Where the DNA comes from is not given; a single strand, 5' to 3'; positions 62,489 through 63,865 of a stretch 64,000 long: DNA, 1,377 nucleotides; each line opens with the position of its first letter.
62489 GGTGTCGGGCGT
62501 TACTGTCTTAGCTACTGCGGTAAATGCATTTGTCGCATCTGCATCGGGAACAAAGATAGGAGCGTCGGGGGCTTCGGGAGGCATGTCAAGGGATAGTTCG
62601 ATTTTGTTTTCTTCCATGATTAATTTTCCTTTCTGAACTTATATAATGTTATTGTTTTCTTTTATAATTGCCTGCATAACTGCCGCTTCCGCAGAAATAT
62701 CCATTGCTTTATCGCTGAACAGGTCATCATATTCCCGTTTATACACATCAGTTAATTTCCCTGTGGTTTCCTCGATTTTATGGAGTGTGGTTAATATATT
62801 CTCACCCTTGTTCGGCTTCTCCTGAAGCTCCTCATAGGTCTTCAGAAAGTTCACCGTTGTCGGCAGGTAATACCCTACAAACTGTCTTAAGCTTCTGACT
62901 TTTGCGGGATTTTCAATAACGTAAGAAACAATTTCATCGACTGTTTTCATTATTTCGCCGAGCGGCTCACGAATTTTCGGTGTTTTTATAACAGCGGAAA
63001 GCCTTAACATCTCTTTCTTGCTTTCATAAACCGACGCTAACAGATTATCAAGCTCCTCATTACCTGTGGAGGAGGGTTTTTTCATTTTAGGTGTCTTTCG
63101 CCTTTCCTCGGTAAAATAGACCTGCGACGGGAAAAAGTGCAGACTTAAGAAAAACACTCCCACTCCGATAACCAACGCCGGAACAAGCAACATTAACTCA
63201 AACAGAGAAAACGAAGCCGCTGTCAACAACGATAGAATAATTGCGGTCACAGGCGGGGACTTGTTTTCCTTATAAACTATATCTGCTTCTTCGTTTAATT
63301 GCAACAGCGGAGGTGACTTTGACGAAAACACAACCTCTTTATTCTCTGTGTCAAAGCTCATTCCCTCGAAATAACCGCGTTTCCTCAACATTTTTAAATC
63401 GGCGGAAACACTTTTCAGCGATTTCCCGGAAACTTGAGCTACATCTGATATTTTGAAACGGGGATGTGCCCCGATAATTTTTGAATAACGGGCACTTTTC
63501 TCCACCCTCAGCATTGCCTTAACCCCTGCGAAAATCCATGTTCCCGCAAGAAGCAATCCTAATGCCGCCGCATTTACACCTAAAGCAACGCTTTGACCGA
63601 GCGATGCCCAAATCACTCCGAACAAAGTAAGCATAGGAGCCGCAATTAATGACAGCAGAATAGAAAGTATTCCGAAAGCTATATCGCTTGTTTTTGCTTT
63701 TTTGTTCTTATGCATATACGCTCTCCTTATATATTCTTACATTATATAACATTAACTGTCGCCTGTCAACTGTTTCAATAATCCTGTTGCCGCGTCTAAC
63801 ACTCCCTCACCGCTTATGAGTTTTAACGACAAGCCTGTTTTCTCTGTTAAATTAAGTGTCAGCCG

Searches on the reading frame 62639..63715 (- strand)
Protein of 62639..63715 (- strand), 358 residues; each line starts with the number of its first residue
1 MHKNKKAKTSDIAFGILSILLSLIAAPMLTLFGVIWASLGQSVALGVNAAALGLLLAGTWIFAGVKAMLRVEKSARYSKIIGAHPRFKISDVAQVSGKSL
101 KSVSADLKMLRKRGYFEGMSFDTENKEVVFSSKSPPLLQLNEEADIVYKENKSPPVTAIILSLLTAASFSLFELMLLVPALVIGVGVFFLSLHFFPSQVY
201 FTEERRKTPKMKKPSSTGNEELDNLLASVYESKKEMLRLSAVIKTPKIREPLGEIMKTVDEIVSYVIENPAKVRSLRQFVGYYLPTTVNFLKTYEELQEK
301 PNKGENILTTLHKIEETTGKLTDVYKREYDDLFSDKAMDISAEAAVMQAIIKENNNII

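Call 82: find_encoding_contigs(protein=window:62639-63715:-, flank=10000, max_places=1)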
Protein window:62639-63715:- (358 aa): 2 contigs read that carry it; 1 place shown.
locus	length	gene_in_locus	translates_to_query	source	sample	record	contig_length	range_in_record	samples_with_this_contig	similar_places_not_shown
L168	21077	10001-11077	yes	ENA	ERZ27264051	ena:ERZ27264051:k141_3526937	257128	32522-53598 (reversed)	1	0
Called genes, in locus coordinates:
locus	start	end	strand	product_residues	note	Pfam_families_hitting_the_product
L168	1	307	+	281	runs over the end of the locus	-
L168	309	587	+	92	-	-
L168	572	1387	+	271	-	PF13349:DUF4097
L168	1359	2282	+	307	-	PF00535:Glycos_transf_2, PF13641:Glyco_tranf_2_3 (weak)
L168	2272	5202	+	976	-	PF09586:YfhO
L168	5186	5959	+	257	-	PF03309:Pan_kinase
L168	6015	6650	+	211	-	PF12822:ECF_trnsprt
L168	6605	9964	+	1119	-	PF17757:UvrB_inter, PF02559:CarD_TRCF_RID, PF00270:DEAD, PF00271:Helicase_C, PF03461:TRCF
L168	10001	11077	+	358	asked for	PF10112:Halogen_Hydrol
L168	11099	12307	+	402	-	PF05816:TelA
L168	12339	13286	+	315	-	-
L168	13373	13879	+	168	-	-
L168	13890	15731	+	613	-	PF01134:GIDA, PF01266:DAO (faint), PF07992:Pyr_redox_2 (weak), PF12831:FAD_oxidored (weak), PF13738:Pyr_redox_3 (faint), PF21680:GIDA_C_1st (weak), PF13932:SAM_GIDA_C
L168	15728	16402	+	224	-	PF02527:GidB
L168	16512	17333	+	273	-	PF02195:ParB_N, PF17762:HTH_ParB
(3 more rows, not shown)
